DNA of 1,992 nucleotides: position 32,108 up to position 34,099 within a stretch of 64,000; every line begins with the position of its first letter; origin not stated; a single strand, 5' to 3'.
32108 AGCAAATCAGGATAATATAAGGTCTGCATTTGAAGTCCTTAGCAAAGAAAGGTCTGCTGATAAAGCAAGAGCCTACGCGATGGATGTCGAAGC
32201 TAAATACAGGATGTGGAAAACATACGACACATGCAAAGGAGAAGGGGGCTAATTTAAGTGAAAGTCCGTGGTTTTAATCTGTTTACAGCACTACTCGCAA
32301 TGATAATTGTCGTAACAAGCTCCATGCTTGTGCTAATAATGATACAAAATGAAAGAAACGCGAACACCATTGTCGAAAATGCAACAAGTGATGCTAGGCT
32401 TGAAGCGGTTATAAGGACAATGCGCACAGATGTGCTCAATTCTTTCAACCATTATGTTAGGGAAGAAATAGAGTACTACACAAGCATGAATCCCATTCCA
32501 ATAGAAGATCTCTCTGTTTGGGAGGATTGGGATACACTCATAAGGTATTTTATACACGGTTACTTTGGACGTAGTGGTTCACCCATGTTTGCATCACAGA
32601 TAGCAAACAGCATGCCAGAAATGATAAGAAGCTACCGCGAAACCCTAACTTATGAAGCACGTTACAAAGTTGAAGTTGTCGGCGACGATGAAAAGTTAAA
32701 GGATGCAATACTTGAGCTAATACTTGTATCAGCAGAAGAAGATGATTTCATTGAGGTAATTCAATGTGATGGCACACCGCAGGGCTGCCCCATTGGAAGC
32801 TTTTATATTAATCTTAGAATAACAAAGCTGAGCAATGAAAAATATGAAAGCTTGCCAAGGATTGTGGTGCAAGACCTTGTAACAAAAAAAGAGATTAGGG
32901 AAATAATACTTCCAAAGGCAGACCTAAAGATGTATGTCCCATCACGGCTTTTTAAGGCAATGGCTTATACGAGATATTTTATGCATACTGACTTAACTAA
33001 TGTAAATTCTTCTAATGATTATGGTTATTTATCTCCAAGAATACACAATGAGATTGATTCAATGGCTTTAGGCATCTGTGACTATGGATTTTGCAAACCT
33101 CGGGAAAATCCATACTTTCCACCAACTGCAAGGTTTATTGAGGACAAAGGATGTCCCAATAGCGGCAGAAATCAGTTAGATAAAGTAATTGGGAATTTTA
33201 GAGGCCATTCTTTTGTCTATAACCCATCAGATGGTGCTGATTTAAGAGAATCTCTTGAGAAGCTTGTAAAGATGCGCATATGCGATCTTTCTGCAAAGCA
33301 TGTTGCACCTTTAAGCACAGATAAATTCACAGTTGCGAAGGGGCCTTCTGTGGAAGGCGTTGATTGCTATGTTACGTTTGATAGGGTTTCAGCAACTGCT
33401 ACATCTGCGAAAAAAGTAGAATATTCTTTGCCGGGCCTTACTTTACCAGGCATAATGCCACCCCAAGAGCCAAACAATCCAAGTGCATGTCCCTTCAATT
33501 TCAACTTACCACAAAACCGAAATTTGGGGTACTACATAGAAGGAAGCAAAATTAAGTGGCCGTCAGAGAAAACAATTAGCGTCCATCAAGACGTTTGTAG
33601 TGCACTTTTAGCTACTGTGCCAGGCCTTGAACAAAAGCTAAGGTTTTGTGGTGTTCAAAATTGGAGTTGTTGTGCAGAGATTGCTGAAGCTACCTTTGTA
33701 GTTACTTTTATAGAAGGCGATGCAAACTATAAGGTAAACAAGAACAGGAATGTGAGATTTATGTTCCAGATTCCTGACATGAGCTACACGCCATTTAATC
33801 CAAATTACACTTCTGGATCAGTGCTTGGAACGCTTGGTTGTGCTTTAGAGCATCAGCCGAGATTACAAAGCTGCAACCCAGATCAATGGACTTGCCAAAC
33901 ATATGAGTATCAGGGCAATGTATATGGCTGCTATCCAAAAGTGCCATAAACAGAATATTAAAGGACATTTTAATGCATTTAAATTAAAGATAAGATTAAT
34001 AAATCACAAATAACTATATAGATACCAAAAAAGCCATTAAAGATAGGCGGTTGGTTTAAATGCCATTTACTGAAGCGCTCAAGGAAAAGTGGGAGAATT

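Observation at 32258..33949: Pilin-like, Cys-rich 563-aa protein wedged between giant A and giant B with a strong SD and near-overlapping start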

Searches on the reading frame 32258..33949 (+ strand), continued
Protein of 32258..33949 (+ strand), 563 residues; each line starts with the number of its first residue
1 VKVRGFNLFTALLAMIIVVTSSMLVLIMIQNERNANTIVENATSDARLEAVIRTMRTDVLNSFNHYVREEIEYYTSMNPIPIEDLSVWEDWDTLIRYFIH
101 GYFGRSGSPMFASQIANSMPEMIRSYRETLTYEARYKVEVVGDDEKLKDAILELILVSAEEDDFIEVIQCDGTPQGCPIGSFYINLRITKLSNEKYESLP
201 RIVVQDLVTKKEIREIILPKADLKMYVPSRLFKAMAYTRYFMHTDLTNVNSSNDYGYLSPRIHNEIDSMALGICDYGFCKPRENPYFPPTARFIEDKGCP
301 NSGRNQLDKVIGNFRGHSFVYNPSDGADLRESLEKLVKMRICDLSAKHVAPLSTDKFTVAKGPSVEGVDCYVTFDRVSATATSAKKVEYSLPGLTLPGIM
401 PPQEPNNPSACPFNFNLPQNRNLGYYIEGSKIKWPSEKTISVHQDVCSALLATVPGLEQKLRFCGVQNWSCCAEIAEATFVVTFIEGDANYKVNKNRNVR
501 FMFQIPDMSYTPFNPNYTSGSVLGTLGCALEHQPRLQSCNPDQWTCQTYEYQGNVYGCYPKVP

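Call 48: fold_search(model_id=the predicted structure, library=pdb)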
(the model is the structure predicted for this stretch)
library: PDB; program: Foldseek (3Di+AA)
matches with E <= 10: 273; with E <= 0.001: 0
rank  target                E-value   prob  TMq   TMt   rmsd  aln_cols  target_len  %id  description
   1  7lvq_K                5.8e-01  0.06  0.10  0.14  18.3       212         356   12  KIF14[391-743] - AMP-PNP closed state class in complex with a microtubule (released 2021-05-05)
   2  8p0t_J                5.8e-01  0.02  0.05  0.10  19.5       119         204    9  CryoEM structure of 20S Trichomonas vaginalis proteasome in complex with proteasome inhibitor CP-17 (released 2024-05-22)
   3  8rvl_J                6.1e-01  0.02  0.05  0.11  21.2       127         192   12  Proteasomal late precursor complex from pre1-1 (released 2024-09-11)
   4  8tm5_I                6.9e-01  0.06  0.07  0.17  16.3       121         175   12  Human mixed 13S proteasome assembly intermediate (released 2024-10-23)
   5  8tm4_I                8.8e-01  0.02  0.05  0.12  20.8       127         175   11  Human pre 13S proteasome assembly intermediate (released 2024-10-23)
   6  7qvr_BBB              9.3e-01  0.08  0.07  0.21  15.5       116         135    9  Structure of E.coli Class 2 L-asparaginase EcAIII, mutant RDM1-37 (G206S, R207T, D210S) (released 2022-07-13)
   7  6kr1_F                1.0e+00  0.07  0.06  0.17  15.4       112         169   10  ATP dependent protease HslV from Staphylococcus aureus (released 2020-07-15)
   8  8c0i_DDD              1.1e+00  0.08  0.07  0.21  15.5       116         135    9  Structure of E. coli Class 2 L-asparaginase EcAIII, mutant M200L (acyl-enzyme intermediate) (released 2023-05-03)
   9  6wwl_K                1.1e+00  0.02  0.09  0.13  18.1       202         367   13  KIF14[391-755] dimer two-heads-bound state - AMP-PNP in complex with a microtubule (released 2021-05-05)
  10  3unb_I                1.1e+00  0.01  0.05  0.10  21.2       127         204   10  Mouse constitutive 20S proteasome in complex with PR-957 (released 2012-02-29)
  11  3i74_B                1.3e+00  0.07  0.04  0.04  11.4        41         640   15  Crystal Structure of the plant subtilisin-like protease SBT3 in complex with a chloromethylketone inhibitor (released 2010-01-19)
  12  6wwk_K                1.3e+00  0.03  0.10  0.13  16.0       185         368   14  KIF14[391-755] dimer two-heads-bound state - ADP-AlFx in complex with a microtubule (released 2021-05-05)
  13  4r3o_J                1.3e+00  0.01  0.05  0.10  20.9       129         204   10  Human Constitutive 20S Proteasome (released 2015-01-28)
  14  7qtc_BBB              1.3e+00  0.06  0.07  0.21  15.9       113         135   10  Structure of E.coli Class 2 L-asparaginase EcAIII, mutant RDM1-3 (G206H, R207T, D210P, S211Q) (released 2022-07-13)
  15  7r1g_BBB              1.4e+00  0.07  0.06  0.21  15.5       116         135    9  Structure of E.coli Class 2 L-asparaginase EcAIII, mutant RDM1-38 (R207C, D210S, S211V) (released 2022-07-13)
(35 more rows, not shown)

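Call 52: find_encoding_contigs(protein=P0094, flank=10000, max_places=1)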
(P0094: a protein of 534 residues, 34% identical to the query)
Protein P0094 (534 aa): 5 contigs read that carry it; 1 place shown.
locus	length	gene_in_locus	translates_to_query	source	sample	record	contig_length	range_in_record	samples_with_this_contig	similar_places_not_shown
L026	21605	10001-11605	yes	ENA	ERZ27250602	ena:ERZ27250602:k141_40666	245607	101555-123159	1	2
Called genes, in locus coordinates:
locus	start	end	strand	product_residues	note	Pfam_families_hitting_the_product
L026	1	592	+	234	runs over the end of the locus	-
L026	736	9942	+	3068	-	PF13620:CarboxypepD_reg (faint), PF13715:CarbopepD_reg_2 (faint)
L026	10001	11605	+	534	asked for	-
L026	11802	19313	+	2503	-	PF02369:Big_1 (faint), PF13620:CarboxypepD_reg, PF17210:SdrD_B (faint), PF17802:SpaA (faint), PF13620:CarboxypepD_reg (weak)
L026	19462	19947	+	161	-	-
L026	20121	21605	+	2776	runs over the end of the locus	PF13620:CarboxypepD_reg (faint)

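Call 53: find_encoding_contigs(protein=P0133, flank=10000, max_places=1)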
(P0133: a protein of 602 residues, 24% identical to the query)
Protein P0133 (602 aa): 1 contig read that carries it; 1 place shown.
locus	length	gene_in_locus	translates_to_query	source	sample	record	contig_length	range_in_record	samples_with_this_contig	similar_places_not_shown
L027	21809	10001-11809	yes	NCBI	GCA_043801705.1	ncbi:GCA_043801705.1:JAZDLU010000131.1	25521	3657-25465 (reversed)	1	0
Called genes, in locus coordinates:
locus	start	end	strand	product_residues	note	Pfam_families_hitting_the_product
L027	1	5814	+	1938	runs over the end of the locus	PF13620:CarboxypepD_reg (faint), PF11974:bMG3 (faint)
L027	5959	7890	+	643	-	-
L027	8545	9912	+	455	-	PF01637:ATPase_2 (faint), PF13173:AAA_14, PF13635:DUF4143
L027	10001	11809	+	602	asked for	-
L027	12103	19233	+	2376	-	PF13620:CarboxypepD_reg (faint)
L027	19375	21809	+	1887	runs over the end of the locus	PF13620:CarboxypepD_reg (faint)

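Call 54: find_encoding_contigs(protein=P0165, flank=10000, max_places=1)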
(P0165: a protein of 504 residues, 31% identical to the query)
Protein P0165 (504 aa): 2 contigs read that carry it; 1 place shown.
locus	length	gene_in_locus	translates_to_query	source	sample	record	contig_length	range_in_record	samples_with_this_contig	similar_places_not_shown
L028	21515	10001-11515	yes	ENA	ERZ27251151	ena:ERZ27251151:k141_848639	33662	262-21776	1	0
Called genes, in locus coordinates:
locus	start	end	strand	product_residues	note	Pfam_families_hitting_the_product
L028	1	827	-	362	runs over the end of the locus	?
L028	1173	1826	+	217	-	PF01569:PAP2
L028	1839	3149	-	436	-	PF00999:Na_H_Exchanger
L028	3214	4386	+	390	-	PF00149:Metallophos (weak)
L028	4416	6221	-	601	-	-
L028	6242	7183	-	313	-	-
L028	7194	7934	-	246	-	-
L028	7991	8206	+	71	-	PF03911:Sec61_beta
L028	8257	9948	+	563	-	-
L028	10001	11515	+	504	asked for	-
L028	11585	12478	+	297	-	PF02558:ApbA, PF08546:ApbA_C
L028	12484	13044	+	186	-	-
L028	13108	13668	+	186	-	PF00156:Pribosyltran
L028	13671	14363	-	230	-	PF11858:DUF3378, PF01351:RNase_HII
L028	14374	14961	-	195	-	-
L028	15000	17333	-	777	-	PF05362:Lon_C (weak)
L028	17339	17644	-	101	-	PF04010:DUF357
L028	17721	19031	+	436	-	PF18195:GatD_N, PF00710:Asparaginase, PF17763:Asparaginase_C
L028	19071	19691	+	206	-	-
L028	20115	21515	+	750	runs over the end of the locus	-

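Call 55: find_encoding_contigs(protein=P0103, flank=10000, max_places=1)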
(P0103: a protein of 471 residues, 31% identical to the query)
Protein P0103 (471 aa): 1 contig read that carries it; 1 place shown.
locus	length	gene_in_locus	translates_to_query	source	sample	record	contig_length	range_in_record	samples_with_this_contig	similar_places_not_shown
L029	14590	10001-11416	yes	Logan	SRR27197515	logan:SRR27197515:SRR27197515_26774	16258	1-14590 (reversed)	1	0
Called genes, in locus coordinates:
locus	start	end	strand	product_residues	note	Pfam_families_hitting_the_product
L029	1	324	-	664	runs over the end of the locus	?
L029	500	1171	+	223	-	PF09721:Exosortase_EpsH (weak)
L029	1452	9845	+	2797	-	-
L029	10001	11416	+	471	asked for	-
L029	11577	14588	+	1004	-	?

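Call 74: find_related_loci(query=A1, collection=viral_contigs, flank=5000)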
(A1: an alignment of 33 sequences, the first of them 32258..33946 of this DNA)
Query A1 (563 aa) in viral_contigs; peptide patterns used: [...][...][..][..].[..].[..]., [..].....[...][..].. (x = any residue, [..] = any of these).
14 stretches matched a pattern, but none encodes a relative of the query by tblastn (E <= 1e-3).

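Call 81: search_solved_structures(query=A1, max_evalue=10)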
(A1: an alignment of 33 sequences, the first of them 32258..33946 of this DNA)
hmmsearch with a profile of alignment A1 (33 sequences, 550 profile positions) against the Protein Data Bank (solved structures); distinct sequences matched with E-value up to 10: 0.

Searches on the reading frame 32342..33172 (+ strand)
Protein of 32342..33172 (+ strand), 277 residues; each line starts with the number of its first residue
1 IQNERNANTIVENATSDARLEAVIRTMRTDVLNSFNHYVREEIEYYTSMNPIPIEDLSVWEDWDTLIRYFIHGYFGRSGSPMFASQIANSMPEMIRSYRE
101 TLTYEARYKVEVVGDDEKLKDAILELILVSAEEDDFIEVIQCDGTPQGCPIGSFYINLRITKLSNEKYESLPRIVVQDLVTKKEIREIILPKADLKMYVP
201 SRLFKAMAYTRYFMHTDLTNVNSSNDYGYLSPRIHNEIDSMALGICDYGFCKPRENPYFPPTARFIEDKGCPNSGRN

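Call 76: predict_structure(alignment_id=A2)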
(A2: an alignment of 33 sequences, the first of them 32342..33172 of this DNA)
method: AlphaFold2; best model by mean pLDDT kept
length: 277 residues; sequences in the alignment: 33
mean_pLDDT: 83.6   pTM: 0.71
mean pLDDT of the five models: 83.6, 83.3, 83.1, 82.0, 80.8
residues with pLDDT >= 90: 110; 70-90: 123; 50-70: 39; < 50: 5
segments of 3 or more residues with pLDDT < 50: 275-277
pLDDT, mean of each block of 10 residues (from residue 1): 60 81 90 90 87 84 91 73 83 84 82 92 93 93 93 94 94 92 91 93 93 90 84 68 61 71 74 53
secondary structure, 60 per line:
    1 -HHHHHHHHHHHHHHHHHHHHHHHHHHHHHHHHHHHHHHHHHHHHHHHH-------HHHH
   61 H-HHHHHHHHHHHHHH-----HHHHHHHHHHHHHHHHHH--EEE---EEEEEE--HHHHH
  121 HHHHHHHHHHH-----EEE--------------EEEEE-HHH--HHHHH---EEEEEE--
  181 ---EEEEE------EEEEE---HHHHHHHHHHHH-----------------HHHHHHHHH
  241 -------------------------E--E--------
elements in order: H2-49 H57-61 H63-76 H82-99 E102-104 E108-113 H116-131 E137-139 E154-158 H165-169 E173-178 E184-188 E195-199 H203-214 H232-240
